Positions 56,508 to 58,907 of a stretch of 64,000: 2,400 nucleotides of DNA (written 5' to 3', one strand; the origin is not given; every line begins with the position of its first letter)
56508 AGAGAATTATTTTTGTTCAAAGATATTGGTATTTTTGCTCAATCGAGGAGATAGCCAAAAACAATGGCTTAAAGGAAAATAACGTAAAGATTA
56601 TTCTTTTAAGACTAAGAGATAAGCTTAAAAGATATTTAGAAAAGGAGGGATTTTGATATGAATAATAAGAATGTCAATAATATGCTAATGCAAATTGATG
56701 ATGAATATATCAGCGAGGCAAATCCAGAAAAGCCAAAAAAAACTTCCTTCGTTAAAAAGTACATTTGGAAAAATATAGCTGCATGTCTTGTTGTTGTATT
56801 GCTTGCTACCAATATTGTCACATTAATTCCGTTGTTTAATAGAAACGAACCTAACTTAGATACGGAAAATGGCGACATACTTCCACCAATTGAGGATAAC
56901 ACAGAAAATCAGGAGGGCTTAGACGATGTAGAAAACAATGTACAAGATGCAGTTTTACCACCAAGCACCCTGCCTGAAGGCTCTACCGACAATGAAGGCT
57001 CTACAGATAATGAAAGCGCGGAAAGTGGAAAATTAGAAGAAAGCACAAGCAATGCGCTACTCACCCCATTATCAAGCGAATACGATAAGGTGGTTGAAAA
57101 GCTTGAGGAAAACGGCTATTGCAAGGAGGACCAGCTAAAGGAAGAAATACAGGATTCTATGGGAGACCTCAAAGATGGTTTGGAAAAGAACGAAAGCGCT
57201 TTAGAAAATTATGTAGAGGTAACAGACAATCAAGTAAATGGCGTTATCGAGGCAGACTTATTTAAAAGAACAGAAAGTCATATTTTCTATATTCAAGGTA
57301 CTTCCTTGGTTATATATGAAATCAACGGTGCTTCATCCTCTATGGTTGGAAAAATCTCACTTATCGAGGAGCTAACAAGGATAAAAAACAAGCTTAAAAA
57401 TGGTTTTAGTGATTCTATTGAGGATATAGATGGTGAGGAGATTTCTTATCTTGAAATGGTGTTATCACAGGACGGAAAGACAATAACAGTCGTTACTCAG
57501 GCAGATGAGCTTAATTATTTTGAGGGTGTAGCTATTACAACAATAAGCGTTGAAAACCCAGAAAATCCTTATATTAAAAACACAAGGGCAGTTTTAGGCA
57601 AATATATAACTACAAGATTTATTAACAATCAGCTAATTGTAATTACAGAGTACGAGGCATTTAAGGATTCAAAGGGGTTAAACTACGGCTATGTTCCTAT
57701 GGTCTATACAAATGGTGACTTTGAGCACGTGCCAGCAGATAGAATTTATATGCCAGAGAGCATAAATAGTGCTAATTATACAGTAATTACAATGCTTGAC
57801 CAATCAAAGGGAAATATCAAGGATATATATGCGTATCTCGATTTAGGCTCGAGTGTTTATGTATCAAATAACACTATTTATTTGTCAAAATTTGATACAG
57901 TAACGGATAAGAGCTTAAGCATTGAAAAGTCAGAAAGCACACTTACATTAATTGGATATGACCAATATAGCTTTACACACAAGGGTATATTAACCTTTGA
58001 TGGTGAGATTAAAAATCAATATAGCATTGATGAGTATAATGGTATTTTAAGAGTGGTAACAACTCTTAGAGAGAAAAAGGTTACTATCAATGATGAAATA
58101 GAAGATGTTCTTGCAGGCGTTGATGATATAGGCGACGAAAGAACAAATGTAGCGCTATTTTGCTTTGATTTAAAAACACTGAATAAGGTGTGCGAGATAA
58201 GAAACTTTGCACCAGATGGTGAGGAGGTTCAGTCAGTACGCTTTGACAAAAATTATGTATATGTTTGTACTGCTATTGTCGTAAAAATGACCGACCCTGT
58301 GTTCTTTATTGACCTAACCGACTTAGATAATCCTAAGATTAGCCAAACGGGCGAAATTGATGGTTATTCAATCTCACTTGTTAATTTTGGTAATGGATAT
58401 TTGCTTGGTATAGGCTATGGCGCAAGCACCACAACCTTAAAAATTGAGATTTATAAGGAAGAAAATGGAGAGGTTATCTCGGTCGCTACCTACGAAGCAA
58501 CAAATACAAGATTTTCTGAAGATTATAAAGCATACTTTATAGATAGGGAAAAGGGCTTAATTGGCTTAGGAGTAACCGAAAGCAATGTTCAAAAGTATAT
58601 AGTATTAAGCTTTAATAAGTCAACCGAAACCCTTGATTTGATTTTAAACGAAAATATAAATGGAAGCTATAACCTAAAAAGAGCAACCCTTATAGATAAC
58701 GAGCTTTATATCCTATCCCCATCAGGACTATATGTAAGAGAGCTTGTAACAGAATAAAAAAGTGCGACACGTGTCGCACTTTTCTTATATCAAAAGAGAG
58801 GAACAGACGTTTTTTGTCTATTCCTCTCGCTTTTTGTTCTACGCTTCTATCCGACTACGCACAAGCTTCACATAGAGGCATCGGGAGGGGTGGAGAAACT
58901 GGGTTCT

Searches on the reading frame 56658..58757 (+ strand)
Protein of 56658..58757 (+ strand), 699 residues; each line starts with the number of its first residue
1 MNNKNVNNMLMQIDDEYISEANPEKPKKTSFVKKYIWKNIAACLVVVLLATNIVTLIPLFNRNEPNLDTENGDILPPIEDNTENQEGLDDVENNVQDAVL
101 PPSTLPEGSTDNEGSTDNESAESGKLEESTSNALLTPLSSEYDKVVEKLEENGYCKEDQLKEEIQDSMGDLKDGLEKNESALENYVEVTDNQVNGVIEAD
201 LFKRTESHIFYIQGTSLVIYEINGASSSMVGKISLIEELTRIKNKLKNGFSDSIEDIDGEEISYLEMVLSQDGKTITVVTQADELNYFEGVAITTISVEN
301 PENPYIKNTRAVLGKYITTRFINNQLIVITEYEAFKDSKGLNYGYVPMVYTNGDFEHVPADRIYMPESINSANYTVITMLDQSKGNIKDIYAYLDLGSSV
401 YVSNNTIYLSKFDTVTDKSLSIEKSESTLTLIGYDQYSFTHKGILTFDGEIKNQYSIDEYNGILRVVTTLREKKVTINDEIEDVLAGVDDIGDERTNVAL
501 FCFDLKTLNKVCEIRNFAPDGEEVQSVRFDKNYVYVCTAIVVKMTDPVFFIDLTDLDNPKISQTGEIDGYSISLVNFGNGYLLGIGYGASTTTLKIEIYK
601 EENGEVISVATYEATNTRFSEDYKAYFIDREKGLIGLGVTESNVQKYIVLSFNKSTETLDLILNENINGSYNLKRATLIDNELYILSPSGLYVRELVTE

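Call 120: search_dna_similar(query=window:56658-58757:+, collection=phages, mode=protein, max_rows=5, max_evalue=0.00001)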
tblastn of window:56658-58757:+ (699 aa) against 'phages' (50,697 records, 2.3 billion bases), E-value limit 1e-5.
Records with a match: 1; places in all: 1; records where one place covers at least 80% of the query: 0.
Best place of each record, by identity: <60% 1.
By first word of the organism name: Bacteriophage 1.
By host as written in the record: - 1.
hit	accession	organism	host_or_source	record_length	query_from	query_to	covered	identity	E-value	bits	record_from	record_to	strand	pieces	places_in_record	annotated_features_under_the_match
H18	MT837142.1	Bacteriophage sp.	human fecal samples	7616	219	686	67%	23.4%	5e-13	79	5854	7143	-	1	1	record has no annotation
